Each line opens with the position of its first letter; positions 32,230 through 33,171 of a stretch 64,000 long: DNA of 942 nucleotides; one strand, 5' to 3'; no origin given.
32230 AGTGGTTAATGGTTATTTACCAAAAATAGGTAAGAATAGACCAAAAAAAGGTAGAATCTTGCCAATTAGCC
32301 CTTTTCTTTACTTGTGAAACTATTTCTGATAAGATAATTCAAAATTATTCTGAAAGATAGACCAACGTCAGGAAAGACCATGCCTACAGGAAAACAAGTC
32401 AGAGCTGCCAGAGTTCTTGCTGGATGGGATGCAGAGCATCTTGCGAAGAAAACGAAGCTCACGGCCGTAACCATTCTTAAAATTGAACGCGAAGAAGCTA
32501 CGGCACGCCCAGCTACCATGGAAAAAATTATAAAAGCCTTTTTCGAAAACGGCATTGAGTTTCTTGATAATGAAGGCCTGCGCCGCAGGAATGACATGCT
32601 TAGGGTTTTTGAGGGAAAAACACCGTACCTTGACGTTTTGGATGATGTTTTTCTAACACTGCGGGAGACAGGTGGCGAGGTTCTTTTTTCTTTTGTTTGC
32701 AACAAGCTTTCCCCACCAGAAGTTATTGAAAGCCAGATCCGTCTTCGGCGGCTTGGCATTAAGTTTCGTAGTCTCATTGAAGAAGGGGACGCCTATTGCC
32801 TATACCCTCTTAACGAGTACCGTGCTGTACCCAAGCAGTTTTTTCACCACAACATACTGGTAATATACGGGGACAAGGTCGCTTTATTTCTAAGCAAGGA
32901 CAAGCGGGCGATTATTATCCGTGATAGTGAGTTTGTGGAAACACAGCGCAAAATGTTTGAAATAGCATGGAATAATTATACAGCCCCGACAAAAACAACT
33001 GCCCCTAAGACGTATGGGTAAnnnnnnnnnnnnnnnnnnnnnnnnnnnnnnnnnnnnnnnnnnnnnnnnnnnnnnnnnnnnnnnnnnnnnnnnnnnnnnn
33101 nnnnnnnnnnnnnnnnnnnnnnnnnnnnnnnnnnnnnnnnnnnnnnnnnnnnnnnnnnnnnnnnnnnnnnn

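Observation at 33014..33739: Cyclodipeptide synthase (CDPS)-like gene in an alphaproteobacterial island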

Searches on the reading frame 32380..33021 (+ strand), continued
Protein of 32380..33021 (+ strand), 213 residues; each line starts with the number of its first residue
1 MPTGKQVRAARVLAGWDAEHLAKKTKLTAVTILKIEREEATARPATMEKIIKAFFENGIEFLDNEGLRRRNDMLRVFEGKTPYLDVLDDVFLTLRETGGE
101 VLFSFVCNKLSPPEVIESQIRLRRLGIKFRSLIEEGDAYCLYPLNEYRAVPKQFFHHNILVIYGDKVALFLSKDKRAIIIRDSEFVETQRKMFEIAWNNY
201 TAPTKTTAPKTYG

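Call 84: find_encoding_contigs(protein=P0068, flank=4000, max_places=1)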
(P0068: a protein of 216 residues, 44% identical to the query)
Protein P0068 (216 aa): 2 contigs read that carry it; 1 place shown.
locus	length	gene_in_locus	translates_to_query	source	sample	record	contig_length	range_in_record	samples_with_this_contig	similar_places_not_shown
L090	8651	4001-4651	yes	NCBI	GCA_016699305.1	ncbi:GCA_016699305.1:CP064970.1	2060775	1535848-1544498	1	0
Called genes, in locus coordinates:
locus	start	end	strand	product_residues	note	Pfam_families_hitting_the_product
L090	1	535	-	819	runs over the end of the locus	-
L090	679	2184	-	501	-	PF00587:tRNA-synt_2b, PF03129:HGTP_anticodon (weak), PF09180:ProRS-C_1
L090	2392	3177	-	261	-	-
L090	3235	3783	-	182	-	-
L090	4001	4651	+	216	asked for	PF01381:HTH_3 (weak), PF13560:HTH_31 (weak)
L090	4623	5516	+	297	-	-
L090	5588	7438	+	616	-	PF01541:GIY-YIG (weak), PF27096:UvrC_M, PF02151:UVR (weak), PF22920:UvrC_RNaseH, PF08459:UvrC_RNaseH_dom, PF14520:HHH_5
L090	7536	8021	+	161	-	PF17200:sCache_2, PF08269:dCache_2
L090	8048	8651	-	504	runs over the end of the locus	PF02541:Ppx-GppA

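Call 86: search_protein_families(library=phrogs, proteins=[window:32380-33021:+], max_evalue=0.01)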
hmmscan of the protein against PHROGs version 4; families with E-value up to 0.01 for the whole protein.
window:32380-33021:+ (213 aa): 3 families
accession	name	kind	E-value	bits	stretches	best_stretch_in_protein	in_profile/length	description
phrog_3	-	transcription regulation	0.00084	20.2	1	1-65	87-150/430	transcriptional repressor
phrog_2439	-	transcription regulation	0.0029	17.5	1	4-54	9-59/367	transcriptional regulator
phrog_5823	-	transcription regulation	0.0077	16.4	1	3-54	7-59/404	transcriptional regulator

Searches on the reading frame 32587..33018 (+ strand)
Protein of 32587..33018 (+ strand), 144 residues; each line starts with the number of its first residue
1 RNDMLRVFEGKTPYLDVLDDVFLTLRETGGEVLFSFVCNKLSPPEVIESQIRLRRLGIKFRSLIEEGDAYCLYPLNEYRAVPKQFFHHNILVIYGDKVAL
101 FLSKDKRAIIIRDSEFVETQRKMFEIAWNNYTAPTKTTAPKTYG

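Call 73: search_protein_representatives(protein=window:32587-33018:+)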
Query: 144 residues. Proteins with E-value up to 0.001 (for the whole library): 544; up to 1e-10: 195; up to 1e-30: 10. The best 150 are listed.
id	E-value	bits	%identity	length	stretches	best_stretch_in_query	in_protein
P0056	5.2e-68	243.4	78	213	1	1-143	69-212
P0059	8.8e-48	177.8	59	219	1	2-143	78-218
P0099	6.1e-41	155.7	54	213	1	1-143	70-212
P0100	9.3e-38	145.3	45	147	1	1-143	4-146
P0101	5.5e-36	139.6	49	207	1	1-143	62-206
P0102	5.7e-36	139.5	45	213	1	1-143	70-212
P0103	9.6e-36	138.8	46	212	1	1-143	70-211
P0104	9.3e-34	132.4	49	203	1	1-137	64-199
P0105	2.5e-32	127.8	43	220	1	1-143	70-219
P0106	4.8e-31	123.6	47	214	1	1-143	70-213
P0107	1.5e-30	122.0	44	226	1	1-143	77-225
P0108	2.8e-30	121.1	47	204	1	2-136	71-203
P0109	4.8e-30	120.3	44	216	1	1-140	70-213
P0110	1.7e-28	115.3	40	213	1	1-143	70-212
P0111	3.1e-28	114.5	68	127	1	1-82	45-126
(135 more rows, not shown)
